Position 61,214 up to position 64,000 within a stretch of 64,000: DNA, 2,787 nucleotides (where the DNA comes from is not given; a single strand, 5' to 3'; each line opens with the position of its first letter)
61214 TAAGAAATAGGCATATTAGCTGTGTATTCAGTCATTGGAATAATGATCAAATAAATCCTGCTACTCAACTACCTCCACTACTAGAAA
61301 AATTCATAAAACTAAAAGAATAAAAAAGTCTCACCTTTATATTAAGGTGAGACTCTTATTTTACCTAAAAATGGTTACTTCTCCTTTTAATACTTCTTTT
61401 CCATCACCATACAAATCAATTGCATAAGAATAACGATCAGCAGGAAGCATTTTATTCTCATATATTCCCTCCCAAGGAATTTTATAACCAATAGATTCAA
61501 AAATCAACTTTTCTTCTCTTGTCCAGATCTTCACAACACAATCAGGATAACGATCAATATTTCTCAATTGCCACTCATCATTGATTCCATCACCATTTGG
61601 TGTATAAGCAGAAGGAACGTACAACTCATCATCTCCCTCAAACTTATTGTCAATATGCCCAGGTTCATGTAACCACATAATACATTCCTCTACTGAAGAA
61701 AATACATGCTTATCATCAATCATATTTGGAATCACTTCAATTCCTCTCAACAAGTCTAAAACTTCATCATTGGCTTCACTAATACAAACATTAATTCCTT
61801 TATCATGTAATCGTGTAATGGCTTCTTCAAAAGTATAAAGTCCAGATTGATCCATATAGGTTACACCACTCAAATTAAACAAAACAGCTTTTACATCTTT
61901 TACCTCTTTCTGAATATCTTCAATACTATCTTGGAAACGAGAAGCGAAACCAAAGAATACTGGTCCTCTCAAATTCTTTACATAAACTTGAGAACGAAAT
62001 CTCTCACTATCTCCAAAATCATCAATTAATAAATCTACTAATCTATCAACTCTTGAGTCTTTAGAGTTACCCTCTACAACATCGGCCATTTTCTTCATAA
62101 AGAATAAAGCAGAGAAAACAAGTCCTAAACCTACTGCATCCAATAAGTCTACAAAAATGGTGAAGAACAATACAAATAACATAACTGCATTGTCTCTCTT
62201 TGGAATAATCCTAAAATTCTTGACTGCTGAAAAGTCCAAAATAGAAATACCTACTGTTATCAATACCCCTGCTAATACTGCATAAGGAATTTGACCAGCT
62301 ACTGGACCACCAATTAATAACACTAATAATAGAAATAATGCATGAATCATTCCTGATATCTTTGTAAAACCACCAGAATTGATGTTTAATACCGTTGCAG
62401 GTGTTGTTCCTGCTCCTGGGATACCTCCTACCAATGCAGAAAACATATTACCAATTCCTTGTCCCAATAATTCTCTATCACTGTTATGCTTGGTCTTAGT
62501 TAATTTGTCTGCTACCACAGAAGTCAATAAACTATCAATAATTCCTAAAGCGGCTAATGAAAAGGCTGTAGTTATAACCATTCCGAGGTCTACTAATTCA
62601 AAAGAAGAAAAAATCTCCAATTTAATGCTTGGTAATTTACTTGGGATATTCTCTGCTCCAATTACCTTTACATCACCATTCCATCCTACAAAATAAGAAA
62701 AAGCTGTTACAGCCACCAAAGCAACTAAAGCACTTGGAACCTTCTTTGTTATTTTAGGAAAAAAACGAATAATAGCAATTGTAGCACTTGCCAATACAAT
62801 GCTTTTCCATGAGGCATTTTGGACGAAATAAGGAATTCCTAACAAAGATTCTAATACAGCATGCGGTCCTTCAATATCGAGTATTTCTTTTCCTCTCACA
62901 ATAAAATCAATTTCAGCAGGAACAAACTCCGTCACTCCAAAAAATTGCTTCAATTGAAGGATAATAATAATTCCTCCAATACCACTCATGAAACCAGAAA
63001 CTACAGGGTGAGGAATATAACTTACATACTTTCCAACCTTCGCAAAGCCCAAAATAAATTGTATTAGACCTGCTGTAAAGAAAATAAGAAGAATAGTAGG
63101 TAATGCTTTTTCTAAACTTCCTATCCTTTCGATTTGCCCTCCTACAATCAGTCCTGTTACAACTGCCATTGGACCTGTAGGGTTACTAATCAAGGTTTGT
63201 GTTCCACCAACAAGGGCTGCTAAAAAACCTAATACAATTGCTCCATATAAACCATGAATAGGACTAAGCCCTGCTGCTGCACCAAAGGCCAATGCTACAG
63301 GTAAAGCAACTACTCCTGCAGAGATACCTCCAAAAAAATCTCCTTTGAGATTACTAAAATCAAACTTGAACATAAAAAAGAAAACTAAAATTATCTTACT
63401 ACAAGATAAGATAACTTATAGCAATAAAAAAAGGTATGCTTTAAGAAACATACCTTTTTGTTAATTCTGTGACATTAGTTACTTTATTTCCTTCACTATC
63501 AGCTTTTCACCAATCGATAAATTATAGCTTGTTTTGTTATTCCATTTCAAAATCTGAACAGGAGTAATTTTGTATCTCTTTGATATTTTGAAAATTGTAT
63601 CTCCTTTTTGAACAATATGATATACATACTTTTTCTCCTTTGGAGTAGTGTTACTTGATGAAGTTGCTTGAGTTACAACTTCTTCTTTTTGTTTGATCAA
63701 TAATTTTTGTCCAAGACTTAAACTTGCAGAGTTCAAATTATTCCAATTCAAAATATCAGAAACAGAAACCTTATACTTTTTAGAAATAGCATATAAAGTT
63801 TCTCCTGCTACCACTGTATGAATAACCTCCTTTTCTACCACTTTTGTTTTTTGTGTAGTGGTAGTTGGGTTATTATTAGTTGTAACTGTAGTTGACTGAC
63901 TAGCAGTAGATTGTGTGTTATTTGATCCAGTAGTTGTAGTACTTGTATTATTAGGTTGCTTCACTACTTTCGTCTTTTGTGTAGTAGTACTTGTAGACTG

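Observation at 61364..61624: Inner-membrane SulP-STAS transporter fused in frame to a T9SS type-B sorting domain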

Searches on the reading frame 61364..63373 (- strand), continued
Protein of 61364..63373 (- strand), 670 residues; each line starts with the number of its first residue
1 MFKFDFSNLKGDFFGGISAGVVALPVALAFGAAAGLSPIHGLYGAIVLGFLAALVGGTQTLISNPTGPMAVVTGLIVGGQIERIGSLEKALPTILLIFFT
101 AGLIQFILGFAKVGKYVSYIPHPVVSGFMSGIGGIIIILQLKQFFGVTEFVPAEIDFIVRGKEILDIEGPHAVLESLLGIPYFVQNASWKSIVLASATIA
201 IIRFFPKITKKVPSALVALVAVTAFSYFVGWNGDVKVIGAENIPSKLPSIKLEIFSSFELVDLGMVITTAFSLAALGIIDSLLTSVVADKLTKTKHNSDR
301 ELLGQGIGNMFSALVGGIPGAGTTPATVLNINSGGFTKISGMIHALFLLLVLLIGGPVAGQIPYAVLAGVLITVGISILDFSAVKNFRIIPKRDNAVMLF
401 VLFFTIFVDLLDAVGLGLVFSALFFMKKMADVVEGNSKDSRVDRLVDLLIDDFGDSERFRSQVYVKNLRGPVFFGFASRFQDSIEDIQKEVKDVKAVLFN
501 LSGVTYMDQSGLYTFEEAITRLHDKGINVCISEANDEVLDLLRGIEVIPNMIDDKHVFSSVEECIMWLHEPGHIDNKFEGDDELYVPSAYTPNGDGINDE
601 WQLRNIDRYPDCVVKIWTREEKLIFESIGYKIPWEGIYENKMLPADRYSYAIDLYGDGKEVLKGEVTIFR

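Call 32: find_encoding_contigs(protein=P0086, flank=7000, max_places=1)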
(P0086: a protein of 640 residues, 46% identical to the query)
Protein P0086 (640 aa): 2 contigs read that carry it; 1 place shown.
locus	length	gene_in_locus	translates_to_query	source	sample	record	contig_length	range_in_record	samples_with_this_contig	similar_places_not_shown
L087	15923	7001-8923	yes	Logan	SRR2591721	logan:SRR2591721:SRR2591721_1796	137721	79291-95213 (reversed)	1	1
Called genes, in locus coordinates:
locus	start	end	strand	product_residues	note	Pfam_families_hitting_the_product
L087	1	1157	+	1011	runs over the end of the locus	PF04760:IF2_N, PF00025:Arf (weak), PF00009:GTP_EFTU, PF00071:Ras (weak), PF01926:MMR_HSR1, PF22042:EF-G_D2, PF11987:IF-2, PF03144:GTP_EFTU_D2, +1 more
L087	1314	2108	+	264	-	-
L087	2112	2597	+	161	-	PF01625:PMSR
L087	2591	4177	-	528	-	PF13855:LRR_8 (faint), PF23211:LRR_LRWD1 (faint), PF23598:LRR_14, PF12799:LRR_4 (weak), PF13585:CHU_C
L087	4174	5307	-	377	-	-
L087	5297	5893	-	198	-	PF04542:Sigma70_r2 (weak)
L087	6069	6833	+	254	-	PF11751:PorP_SprF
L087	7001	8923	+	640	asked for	PF00916:Sulfate_transp, PF01740:STAS, PF13585:CHU_C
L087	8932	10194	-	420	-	PF00512:HisKA, PF02518:HATPase_c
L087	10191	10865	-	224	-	PF00072:Response_reg, PF00486:Trans_reg_C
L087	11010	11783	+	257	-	PF12146:Hydrolase_4, PF00561:Abhydrolase_1, PF12697:Abhydrolase_6, PF03096:Ndr, PF12695:Abhydrolase_5 (faint)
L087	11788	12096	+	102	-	PF03992:ABM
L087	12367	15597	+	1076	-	PF15902:Sortilin-Vps10 (faint), PF19081:Ig_7, PF18962:Por_Secre_tail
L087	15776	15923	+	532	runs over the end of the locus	PF12081:GldM_1st, PF21601:GldM_2nd, PF21602:GldM_3rd, PF12080:GldM_4th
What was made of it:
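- One locus (L087) has a PorP_SprF gene directly upstream on the same strand (call 32). A PorP_SprF gene lies immediately upstream in L087 (call 32). PorP/SprF adjacency occurs in 1 of 13 contexts, and that locus also has an LRR-CHU_C cargo gene that could be its true partner (call 32).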

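Call 33: find_encoding_contigs(protein=P0085, flank=7000, max_places=2)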
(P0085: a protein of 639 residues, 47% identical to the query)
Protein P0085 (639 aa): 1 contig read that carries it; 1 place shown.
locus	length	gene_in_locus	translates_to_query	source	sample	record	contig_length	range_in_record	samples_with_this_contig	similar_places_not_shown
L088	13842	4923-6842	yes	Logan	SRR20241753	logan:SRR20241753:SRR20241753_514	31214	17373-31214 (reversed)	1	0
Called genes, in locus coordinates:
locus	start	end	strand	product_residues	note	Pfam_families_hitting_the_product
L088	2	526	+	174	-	?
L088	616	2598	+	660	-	PF00916:Sulfate_transp, PF00860:Xan_ur_permease (faint), PF16983:MFS_MOT1 (weak), PF01740:STAS, PF13585:CHU_C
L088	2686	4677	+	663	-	PF00916:Sulfate_transp, PF00860:Xan_ur_permease, PF16983:MFS_MOT1 (weak), PF01740:STAS, PF13585:CHU_C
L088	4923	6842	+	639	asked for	PF00916:Sulfate_transp, PF01740:STAS, PF13585:CHU_C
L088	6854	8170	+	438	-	-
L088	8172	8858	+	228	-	PF00072:Response_reg, PF00486:Trans_reg_C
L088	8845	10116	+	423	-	PF00512:HisKA, PF02518:HATPase_c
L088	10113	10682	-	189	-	-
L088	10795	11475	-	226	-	PF00413:Peptidase_M10 (weak), PF07998:Peptidase_M54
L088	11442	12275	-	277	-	PF00494:SQS_PSY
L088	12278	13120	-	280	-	PF00288:GHMP_kinases_N, PF08544:GHMP_kinases_C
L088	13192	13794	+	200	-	PF17836:PglD_N, PF25084:LbH_EIF2B (weak), PF25087:GMPPB_C (faint), PF00132:Hexapep, PF14602:Hexapep_2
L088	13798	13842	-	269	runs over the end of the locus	PF13561:adh_short_C2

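Call 34: find_encoding_contigs(protein=P0088, flank=7000, max_places=2)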
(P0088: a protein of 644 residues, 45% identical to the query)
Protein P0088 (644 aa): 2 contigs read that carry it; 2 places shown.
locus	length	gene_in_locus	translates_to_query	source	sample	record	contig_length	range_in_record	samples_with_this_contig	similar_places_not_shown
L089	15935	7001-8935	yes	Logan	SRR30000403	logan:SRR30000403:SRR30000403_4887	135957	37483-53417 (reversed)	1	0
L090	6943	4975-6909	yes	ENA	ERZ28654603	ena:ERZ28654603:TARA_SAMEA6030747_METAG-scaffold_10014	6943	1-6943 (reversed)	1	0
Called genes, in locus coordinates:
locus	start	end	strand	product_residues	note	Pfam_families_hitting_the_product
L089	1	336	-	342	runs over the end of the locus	PF18962:Por_Secre_tail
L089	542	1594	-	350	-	PF18962:Por_Secre_tail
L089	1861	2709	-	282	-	-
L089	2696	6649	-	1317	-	PF13195:DUF4011, PF00270:DEAD (faint), PF13086:AAA_11, PF13245:AAA_19 (faint), PF13604:AAA_30 (faint), PF13086:AAA_11, PF13087:AAA_12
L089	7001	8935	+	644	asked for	PF00916:Sulfate_transp, PF01740:STAS, PF13585:CHU_C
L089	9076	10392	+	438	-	-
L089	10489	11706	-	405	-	PF00512:HisKA, PF02518:HATPase_c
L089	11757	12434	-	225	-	PF00072:Response_reg, PF00486:Trans_reg_C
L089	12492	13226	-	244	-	PF12836:HHH_3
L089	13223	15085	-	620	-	PF01235:Na_Ala_symp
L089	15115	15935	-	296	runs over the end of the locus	PF01073:3Beta_HSD (weak), PF01370:Epimerase, PF02719:Polysacc_synt_2 (weak), PF04321:RmlD_sub_bind, PF07993:NAD_binding_4 (faint), PF13460:NAD_binding_10 (weak), PF16363:GDP_Man_Dehyd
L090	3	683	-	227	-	?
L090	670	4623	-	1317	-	PF13195:DUF4011, PF20720:nSTAND3 (faint), PF00270:DEAD (faint), PF13086:AAA_11, PF13245:AAA_19 (faint), PF13604:AAA_30 (faint), PF13086:AAA_11, PF13087:AAA_12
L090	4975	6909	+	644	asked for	PF00916:Sulfate_transp, PF01740:STAS, PF13585:CHU_C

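Call 35: find_encoding_contigs(protein=P0084, flank=7000, max_places=2)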
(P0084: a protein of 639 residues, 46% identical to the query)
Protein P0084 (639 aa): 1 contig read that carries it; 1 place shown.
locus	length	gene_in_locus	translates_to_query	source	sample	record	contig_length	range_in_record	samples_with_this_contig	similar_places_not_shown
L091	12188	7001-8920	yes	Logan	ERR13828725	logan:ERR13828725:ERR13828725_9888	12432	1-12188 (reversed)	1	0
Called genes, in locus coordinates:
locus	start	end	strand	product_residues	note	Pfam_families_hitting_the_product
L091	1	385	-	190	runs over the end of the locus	PF13795:HupE_UreJ_2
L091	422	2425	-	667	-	PF00860:Xan_ur_permease (weak), PF00916:Sulfate_transp, PF01740:STAS, PF13585:CHU_C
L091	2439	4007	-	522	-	PF01464:SLT, PF23577:LysM_RLK (faint), PF01476:LysM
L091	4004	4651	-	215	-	PF01596:Methyltransf_3, PF13649:Methyltransf_25 (weak), PF13578:Methyltransf_24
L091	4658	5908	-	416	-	PF00675:Peptidase_M16, PF05193:Peptidase_M16_C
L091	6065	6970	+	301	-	PF00582:Usp (faint)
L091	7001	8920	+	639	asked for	PF00916:Sulfate_transp, PF16983:MFS_MOT1 (weak), PF01740:STAS, PF13585:CHU_C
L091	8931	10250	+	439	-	-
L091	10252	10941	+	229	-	PF00072:Response_reg, PF00486:Trans_reg_C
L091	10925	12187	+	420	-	PF00512:HisKA, PF02518:HATPase_c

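Call 37: search_protein_families(library=pfam, proteins=[L088:6854-8170:+, L089:9076-10392:+, L091:8931-10250:+, L087:6069-6833:+, L003:7461-7916:+], max_evalue=5)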
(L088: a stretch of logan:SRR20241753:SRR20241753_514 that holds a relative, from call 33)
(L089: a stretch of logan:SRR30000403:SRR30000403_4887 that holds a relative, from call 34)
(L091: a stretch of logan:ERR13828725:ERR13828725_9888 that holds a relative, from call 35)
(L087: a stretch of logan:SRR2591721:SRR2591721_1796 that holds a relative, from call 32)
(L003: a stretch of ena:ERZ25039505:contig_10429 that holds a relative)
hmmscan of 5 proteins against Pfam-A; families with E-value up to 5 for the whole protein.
L088:6854-8170:+ (438 aa): 0 families

L089:9076-10392:+ (438 aa): 0 families

L091:8931-10250:+ (439 aa): 0 families

L087:6069-6833:+ (254 aa): 1 family
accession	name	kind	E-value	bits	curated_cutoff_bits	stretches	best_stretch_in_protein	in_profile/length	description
PF11751.14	PorP_SprF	-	1e-17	65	22.3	1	35-249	51-270/273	Type IX secretion system membrane protein PorP/SprF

L003:7461-7916:+ (151 aa): 8 families
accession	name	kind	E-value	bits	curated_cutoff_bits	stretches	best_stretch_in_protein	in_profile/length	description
PF11298.13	DUF3099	-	0.0072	16.9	23.2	1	69-126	8-59/72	Protein of unknown function (DUF3099)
PF17343.7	DUF5373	-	0.0075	16.6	28.7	1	2-73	84-154/182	Family of unknown function (DUF5373)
PF04932.20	Wzy_C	-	0.02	15.1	31.7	1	13-85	18-92/149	O-Antigen ligase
PF12263.13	DUF3611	-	0.12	12.7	27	1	15-91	26-101/175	Protein of unknown function (DUF3611)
PF22954.2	DUF7027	-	0.16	12.4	27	1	9-58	3-55/100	Domain of unknown function (DUF7027)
PF09133.15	SANTA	-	0.24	12.3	21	1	25-53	38-66/92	SANTA (SANT Associated)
PF13903.11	Claudin_2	-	0.7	10.1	29.1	1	8-64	93-148/192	PMP-22/EMP/MP20/Claudin tight junction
PF06358.17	BNYVV_TGB3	-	1.7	9.4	27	1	42-62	13-33/111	Beet necrotic yellow vein virus, movement protein TGB3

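Call 38: search_protein_families(library=ncbifam, proteins=[L088:6854-8170:+, L089:9076-10392:+, L091:8931-10250:+, L087:6069-6833:+], max_evalue=5)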
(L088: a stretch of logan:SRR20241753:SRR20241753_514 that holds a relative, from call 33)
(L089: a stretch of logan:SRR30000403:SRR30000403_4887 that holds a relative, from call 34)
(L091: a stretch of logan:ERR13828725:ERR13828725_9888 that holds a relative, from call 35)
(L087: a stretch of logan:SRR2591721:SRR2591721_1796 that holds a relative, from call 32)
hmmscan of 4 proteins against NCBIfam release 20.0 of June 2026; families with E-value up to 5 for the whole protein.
L088:6854-8170:+ (438 aa): 1 family
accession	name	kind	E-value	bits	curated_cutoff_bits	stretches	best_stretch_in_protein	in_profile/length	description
NF040900.1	porin_ExtI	equivalog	1.4e-09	37.3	150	2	236-433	223-400/403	selenite/tellurite reduction operon porin ExtI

L089:9076-10392:+ (438 aa): 1 family
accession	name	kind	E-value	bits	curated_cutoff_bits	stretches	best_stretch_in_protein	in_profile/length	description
NF040900.1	porin_ExtI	equivalog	2.3e-19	69.5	150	1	40-436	32-401/403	selenite/tellurite reduction operon porin ExtI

L091:8931-10250:+ (439 aa): 1 family
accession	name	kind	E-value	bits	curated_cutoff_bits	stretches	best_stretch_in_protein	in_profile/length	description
NF040900.1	porin_ExtI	equivalog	1.1e-07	31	150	2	221-411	207-373/403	selenite/tellurite reduction operon porin ExtI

L087:6069-6833:+ (254 aa): 1 family
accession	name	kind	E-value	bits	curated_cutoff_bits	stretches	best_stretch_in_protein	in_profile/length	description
TIGR03519.1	T9SS_PorP_fam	subfamily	1.4e-13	50.9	90.55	1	57-254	87-292/292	PorP/SprF family type IX secretion system membrane protein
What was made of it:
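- Transporter role: the divergent sub-clade sits next to an ExtI-like outer-membrane porin and an OmpR-type two-component system (calls 32-35, 38). An outer-membrane porin gene follows the transporter in L088, L089 and L091 (calls 33-35, 38).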

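Call 39: predict_structure(alignment_id=A2)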
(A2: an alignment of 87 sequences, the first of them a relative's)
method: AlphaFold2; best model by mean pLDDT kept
length: 670 residues; sequences in the alignment: 87
mean_pLDDT: 84.9   pTM: 0.73
mean pLDDT of the five models: 84.9, 84.7, 84.1, 84.0, 81.1
residues with pLDDT >= 90: 198; 70-90: 428; 50-70: 37; < 50: 7
segments of 3 or more residues with pLDDT < 50: 436-439
pLDDT, mean of each block of 10 residues (from residue 1): 67 88 85 88 94 92 88 88 90 94 96 76 85 87 90 86 80 87 94 95 85 83 93 80 76 82 89 90 84 87 96 94 86 88 93 85 90 86 86 90 86 81 71 50 77 82 84 68 77 86 83 86 88 89 88 87 83 74 75 73 84 90 89 87 87 86 83
secondary structure, 60 per line:
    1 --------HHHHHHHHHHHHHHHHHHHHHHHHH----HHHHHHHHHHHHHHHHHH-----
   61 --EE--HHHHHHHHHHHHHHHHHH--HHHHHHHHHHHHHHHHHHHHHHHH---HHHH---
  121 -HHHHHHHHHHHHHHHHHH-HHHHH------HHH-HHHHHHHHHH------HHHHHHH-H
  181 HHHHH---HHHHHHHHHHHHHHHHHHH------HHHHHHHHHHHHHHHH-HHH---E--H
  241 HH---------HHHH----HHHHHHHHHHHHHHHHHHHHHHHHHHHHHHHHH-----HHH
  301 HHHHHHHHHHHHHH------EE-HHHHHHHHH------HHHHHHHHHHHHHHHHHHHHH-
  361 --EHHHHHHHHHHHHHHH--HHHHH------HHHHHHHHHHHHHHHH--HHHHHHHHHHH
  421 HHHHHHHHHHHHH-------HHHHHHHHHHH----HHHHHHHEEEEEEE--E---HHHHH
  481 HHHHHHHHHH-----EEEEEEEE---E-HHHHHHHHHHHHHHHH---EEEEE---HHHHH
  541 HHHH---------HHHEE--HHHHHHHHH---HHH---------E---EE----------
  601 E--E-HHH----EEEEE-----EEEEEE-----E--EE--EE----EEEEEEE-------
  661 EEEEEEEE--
elements in order: H9-33 H38-55 H67-84 H87-110 H114-117 H122-139 H141-145 H156-165 H172-178 H180-185 H189-207 H214-229 H252-255 H260-292 H298-314 H324-332 H339-359 H364-378 H381-385 H392-407 H410-433 H441-451 H456-462 E463-469 H476-490 E496-503 H509-524 E528-532 H536-544 H561-569 E613-617 E623-628 E647-653 E661-668
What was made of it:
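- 62075..63349 (-): SulP/SLC26 membrane domain, residues ~9-433 (14 helices). The AF2 model shows 14 helices (call 39).
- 61685..61990 (-): STAS domain, residues 462-563. The AF2 model shows an alpha/beta fold with pLDDT ~83-89 (call 39).
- On SulP / SLC26 anion transporter family: The AF2 model has 14 helices (call 39).
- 14 helices in the AF2 model, pLDDT 84.9, pTM 0.73 (call 39).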

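Call 61: find_encoding_contigs(protein=P0002, flank=3000, max_places=1)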
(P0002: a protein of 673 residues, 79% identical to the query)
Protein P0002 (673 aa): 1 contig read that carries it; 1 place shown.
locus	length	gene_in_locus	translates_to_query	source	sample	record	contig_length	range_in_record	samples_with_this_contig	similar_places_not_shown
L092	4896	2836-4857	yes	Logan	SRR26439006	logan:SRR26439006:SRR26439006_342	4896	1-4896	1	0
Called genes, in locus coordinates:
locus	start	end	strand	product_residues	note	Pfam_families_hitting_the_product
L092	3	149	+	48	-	?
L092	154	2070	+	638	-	PF01464:SLT, PF23462:LysM3_NFP (faint), PF23446:LysM1_NFP_LYK (faint), PF23473:LysM3_LYK4_5 (faint), PF01476:LysM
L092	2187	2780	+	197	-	-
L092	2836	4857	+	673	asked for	PF00916:Sulfate_transp, PF00860:Xan_ur_permease, PF16983:MFS_MOT1 (weak), PF01740:STAS, PF13585:CHU_C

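Call 62: find_encoding_contigs(protein=P0003, flank=3000, max_places=1)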
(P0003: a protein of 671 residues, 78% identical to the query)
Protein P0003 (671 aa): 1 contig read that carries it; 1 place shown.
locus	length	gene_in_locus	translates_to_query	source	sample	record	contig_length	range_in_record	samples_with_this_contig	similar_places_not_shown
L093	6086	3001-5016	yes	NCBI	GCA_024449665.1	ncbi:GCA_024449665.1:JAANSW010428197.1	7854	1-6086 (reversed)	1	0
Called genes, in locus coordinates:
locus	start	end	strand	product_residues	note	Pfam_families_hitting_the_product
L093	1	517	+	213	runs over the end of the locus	PF01596:Methyltransf_3, PF13578:Methyltransf_24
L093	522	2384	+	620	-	PF01464:SLT, PF23462:LysM3_NFP (faint), PF23446:LysM1_NFP_LYK (faint), PF01476:LysM, PF23473:LysM3_LYK4_5 (faint), PF01476:LysM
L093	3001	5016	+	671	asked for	PF00916:Sulfate_transp, PF00860:Xan_ur_permease, PF16983:MFS_MOT1 (weak), PF01740:STAS, PF13585:CHU_C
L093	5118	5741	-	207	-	PF19788:DUF6272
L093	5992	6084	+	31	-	?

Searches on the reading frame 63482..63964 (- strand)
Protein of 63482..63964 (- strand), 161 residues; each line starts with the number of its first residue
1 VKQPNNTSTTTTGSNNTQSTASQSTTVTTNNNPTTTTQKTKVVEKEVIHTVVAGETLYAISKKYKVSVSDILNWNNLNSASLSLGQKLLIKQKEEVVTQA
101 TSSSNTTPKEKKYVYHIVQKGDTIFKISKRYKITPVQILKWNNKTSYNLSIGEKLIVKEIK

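Call 57: search_protein_families(library=pfam, proteins=[window:63482-63964:-], max_evalue=0.01)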
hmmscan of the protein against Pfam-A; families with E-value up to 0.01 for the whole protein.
window:63482-63964:- (161 aa): 5 families
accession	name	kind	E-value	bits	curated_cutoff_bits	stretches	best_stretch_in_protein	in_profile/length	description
PF01476.26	LysM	-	1.4e-29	102.2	20.9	2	49-91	1-43/43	LysM domain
PF23473.1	LysM3_LYK4_5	-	7.9e-06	26.3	29.3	0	51-81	7-37/48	LYK4/5 LysM3 domain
PF23462.1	LysM3_NFP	-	8.6e-06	26.6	28.1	0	118-147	7-36/48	NFP LysM3 domain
PF23446.1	LysM1_NFP_LYK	-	0.00013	23.2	36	0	56-90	17-53/60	NFP/LYK LysM1 domain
PF01710.22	HTH_Tnp_IS630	-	0.0025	18.3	21.3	0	114-146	11-43/119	Transposase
